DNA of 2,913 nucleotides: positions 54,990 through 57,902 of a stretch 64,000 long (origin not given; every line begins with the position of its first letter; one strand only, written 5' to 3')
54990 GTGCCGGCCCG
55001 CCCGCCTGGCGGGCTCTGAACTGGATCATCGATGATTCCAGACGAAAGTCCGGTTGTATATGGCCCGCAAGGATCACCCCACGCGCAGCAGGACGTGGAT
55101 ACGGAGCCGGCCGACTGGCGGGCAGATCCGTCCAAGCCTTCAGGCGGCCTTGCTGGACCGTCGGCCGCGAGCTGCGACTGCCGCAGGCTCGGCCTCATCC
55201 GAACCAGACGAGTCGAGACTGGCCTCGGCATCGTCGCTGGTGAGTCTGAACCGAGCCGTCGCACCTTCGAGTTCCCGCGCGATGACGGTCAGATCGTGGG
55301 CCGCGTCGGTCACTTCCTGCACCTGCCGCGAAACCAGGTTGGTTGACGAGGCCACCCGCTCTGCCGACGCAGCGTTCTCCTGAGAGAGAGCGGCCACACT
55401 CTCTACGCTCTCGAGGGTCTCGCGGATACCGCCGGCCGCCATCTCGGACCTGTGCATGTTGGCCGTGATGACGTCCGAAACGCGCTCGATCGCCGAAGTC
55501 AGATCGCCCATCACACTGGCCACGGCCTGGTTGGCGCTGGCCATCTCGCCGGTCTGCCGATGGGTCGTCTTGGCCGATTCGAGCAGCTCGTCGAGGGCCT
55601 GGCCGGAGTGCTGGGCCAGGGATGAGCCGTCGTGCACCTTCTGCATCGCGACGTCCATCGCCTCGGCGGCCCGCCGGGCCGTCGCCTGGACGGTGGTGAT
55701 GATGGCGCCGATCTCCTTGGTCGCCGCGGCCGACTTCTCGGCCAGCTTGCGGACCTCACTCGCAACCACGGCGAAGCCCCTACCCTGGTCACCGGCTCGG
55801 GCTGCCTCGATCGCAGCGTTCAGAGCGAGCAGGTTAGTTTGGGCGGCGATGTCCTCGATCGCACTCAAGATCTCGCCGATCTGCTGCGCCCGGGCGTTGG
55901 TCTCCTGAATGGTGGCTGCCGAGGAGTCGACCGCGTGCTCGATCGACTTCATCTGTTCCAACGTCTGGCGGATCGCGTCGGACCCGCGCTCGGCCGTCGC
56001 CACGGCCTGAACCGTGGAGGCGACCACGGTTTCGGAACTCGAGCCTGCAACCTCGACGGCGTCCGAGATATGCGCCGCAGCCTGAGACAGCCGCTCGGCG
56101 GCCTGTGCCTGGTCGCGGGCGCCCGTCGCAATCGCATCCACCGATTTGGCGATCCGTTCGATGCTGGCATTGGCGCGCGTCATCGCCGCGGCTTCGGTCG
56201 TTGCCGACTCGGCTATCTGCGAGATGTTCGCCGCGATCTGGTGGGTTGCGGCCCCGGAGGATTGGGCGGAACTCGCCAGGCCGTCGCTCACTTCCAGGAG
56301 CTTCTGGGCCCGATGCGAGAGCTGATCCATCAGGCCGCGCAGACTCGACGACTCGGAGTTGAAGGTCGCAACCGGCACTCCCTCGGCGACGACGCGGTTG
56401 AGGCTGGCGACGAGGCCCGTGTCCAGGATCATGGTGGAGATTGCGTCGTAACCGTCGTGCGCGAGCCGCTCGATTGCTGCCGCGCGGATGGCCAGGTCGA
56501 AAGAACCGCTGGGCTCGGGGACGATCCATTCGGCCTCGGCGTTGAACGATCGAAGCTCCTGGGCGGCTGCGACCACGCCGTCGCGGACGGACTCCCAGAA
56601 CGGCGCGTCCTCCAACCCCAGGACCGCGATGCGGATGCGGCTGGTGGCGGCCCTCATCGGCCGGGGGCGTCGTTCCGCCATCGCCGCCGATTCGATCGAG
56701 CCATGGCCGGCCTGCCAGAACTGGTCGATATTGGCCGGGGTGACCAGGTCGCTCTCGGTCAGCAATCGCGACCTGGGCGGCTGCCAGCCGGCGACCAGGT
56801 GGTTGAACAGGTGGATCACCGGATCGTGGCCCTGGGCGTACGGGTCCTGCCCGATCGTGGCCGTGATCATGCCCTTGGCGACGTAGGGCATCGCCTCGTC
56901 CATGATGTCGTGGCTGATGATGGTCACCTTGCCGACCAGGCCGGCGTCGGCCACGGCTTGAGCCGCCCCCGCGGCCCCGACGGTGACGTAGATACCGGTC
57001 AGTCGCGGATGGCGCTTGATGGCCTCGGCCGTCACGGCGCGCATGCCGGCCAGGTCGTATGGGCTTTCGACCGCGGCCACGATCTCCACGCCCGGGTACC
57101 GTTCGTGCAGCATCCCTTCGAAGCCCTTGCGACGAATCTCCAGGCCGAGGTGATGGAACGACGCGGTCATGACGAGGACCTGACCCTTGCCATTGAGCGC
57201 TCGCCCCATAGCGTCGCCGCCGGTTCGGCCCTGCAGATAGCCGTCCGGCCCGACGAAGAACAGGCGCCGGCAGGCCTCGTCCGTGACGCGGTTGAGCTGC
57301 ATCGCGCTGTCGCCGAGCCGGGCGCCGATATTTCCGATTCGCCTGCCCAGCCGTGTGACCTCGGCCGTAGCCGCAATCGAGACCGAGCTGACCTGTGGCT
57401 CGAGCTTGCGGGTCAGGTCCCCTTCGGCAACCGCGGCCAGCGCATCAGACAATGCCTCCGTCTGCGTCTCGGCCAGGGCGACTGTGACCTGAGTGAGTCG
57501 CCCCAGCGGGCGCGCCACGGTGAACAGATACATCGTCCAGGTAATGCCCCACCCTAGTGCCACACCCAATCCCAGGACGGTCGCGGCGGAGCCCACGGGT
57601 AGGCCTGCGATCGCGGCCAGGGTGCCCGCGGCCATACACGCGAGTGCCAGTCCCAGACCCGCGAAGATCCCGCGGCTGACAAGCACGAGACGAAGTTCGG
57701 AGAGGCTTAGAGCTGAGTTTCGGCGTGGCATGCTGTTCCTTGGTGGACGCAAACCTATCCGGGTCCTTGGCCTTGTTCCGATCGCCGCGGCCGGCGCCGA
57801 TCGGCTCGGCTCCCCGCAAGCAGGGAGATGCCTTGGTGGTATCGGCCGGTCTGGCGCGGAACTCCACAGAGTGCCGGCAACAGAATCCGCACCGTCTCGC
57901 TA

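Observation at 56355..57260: Chemoreceptor with a circularly permuted, cytoplasmic sugar-binding-protein (PBP type 1) domain inserted between HAMP and the signalling domain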

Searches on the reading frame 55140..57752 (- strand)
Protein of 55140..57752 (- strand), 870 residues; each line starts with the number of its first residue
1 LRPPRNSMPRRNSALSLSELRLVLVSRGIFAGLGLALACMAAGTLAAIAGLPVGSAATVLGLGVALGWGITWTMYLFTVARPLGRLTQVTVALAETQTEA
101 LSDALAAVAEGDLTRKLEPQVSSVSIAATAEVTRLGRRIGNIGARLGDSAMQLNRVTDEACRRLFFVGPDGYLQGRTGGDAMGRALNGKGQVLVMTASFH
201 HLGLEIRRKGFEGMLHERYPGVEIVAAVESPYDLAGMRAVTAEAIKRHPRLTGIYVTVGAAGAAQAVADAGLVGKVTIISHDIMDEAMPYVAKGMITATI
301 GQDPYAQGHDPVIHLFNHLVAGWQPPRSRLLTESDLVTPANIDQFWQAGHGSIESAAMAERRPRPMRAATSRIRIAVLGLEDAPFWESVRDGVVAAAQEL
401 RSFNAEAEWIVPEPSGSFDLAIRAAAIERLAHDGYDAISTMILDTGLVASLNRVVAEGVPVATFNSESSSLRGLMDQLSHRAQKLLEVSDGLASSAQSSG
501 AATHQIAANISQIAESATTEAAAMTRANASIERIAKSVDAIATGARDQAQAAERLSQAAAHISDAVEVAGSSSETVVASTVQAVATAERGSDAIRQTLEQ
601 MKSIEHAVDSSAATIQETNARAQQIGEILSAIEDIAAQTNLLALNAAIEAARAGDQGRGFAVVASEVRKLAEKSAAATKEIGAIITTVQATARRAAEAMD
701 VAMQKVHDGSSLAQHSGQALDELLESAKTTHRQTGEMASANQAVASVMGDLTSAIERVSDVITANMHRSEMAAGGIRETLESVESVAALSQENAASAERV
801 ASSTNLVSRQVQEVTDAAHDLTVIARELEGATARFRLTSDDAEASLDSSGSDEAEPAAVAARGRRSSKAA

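Call 3: search_protein_families(library=pfam, proteins=[window:55140-57752:-], max_evalue=0.1)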
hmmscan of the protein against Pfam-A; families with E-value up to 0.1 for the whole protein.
window:55140-57752:- (870 aa): 2 families
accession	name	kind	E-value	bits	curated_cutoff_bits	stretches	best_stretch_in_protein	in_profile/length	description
PF00015.26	MCPsignal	-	1.5e-40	139.3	34.6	2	607-761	17-171/172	Methyl-accepting chemotaxis protein (MCP) signalling domain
PF13407.12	Peripla_BP_4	-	2.5e-34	119.5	35.1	2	159-310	91-245/258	Periplasmic binding protein domain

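Call 4: search_protein_families(library=ncbifam, proteins=[window:55140-57752:-], max_evalue=0.1)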
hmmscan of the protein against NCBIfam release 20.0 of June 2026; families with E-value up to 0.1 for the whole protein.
window:55140-57752:- (870 aa): 14 families
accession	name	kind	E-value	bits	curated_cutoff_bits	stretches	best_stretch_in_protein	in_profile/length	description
NF041847.1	transduc_aer2_vibrio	equivalog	6e-27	94.2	1200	1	471-742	448-701/804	aerotaxis transducer Aer2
NF058645.1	MCPCtpMPsAe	equivalog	6.7e-24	84.6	900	1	564-768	328-531/558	methyl-accepting chemotaxis protein CtpM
NF007309.0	PRK09793.1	equivalog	6.8e-23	81.4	903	1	570-740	302-458/533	methyl-accepting chemotaxis protein IV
NF011622.0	PRK15048.1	equivalog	2.3e-22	79.9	900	1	511-741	245-461/553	methyl-accepting chemotaxis protein II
NF011615.0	PRK15041.1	equivalog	1.4e-21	76.8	947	1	510-742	249-464/554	methyl-accepting chemotaxis protein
NF047851.1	MCPCitTducer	equivalog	3.9e-21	75.7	900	1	498-741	232-462/553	methyl-accepting chemotaxis citrate transducer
NF050802.1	AspChtxCcaA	equivalog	6.7e-20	71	1300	1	571-699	518-646/700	aspartate chemotaxis receptor CcaA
NF052284.1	rhzpin_SBP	equivalog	1.5e-12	47.2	420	2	160-325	99-261/289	rhizopine catabolism ABC transporter substrate-binding protein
NF007254.0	PRK09701.1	equivalog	6.8e-12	45.2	335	1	153-310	119-278/311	D-allose transporter substrate-binding protein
TIGR02637.1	RhaS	equivalog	2.7e-07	30.2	342.25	1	157-307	91-244/302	rhamnose ABC transporter substrate-binding protein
NF058533.1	antiphage_ProA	equivalog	0.0097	13.3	1500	1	494-821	808-1144/1903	anti-phage protein ProA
TIGR02168.1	SMC_prok_B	equivalog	0.015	13.1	567.35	0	471-641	307-477/1181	chromosome segregation protein SMC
NF041948.1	Phrelay_LuxU_Vib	equivalog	0.024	15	140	0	476-520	42-87/110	quorum-sensing phosphorelay protein LuxU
TIGR04527.1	mycoplas_twoTM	subfamily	0.066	12.9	125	0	505-640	44-160/248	MG_279/MG_280 family protein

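Call 5: search_solved_structures(query=window:55140-57752:-, max_evalue=0.001, show_alignments=3)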
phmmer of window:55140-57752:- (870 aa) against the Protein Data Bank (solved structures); distinct sequences matched with E-value up to 0.001: 41.
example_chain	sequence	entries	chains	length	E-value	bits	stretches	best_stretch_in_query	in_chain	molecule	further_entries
2ch7_A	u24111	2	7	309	4.2e-23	85.2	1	503-812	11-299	METHYL-ACCEPTING CHEMOTAXIS PROTEIN | Methyl-accepting chemotaxis protein 2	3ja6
2ch7_B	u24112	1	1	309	1.6e-22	83.2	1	503-812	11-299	METHYL-ACCEPTING CHEMOTAXIS PROTEIN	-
3ja6_H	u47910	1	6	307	1.8e-22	83.1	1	504-812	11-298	Methyl-accepting chemotaxis protein 2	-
2qvc_A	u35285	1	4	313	1e-21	80.5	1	163-319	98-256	Sugar ABC transporter, periplasmic sugar-binding protein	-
2h3h_A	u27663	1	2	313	1.3e-21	80.3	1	163-319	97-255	Sugar ABC transporter, periplasmic sugar-binding protein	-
3c6q_B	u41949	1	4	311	1.7e-21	79.8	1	162-319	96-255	Sugar ABC transporter, periplasmic sugar-binding protein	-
6s18_A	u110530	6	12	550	2.9e-20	75.8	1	528-793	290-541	Aromatic acid chemoreceptor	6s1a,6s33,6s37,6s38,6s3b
3zx6_A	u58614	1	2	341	1.8e-19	73.2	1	523-790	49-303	HAMP, METHYL-ACCEPTING CHEMOTAXIS PROTEIN I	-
1qu7_A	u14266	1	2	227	2.4e-19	72.7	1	566-686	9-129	METHYL-ACCEPTING CHEMOTAXIS PROTEIN I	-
6s1k_E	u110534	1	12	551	2.9e-19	72.5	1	513-686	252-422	Methyl-accepting chemotaxis protein I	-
8c5v_I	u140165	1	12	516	6.9e-19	71.2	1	514-780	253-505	Methyl-accepting chemotaxis protein I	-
6gq0_A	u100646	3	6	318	9.8e-19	70.7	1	160-326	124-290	Putative sugar binding protein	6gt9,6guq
6sw4_A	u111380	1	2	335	1.1e-17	67.2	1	163-327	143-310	Arabinose binding protein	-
31cj_A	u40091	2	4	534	6e-16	61.5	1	531-763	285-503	Aerotaxis receptor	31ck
7x0p_A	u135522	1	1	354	3.3e-15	59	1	160-312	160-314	CbpD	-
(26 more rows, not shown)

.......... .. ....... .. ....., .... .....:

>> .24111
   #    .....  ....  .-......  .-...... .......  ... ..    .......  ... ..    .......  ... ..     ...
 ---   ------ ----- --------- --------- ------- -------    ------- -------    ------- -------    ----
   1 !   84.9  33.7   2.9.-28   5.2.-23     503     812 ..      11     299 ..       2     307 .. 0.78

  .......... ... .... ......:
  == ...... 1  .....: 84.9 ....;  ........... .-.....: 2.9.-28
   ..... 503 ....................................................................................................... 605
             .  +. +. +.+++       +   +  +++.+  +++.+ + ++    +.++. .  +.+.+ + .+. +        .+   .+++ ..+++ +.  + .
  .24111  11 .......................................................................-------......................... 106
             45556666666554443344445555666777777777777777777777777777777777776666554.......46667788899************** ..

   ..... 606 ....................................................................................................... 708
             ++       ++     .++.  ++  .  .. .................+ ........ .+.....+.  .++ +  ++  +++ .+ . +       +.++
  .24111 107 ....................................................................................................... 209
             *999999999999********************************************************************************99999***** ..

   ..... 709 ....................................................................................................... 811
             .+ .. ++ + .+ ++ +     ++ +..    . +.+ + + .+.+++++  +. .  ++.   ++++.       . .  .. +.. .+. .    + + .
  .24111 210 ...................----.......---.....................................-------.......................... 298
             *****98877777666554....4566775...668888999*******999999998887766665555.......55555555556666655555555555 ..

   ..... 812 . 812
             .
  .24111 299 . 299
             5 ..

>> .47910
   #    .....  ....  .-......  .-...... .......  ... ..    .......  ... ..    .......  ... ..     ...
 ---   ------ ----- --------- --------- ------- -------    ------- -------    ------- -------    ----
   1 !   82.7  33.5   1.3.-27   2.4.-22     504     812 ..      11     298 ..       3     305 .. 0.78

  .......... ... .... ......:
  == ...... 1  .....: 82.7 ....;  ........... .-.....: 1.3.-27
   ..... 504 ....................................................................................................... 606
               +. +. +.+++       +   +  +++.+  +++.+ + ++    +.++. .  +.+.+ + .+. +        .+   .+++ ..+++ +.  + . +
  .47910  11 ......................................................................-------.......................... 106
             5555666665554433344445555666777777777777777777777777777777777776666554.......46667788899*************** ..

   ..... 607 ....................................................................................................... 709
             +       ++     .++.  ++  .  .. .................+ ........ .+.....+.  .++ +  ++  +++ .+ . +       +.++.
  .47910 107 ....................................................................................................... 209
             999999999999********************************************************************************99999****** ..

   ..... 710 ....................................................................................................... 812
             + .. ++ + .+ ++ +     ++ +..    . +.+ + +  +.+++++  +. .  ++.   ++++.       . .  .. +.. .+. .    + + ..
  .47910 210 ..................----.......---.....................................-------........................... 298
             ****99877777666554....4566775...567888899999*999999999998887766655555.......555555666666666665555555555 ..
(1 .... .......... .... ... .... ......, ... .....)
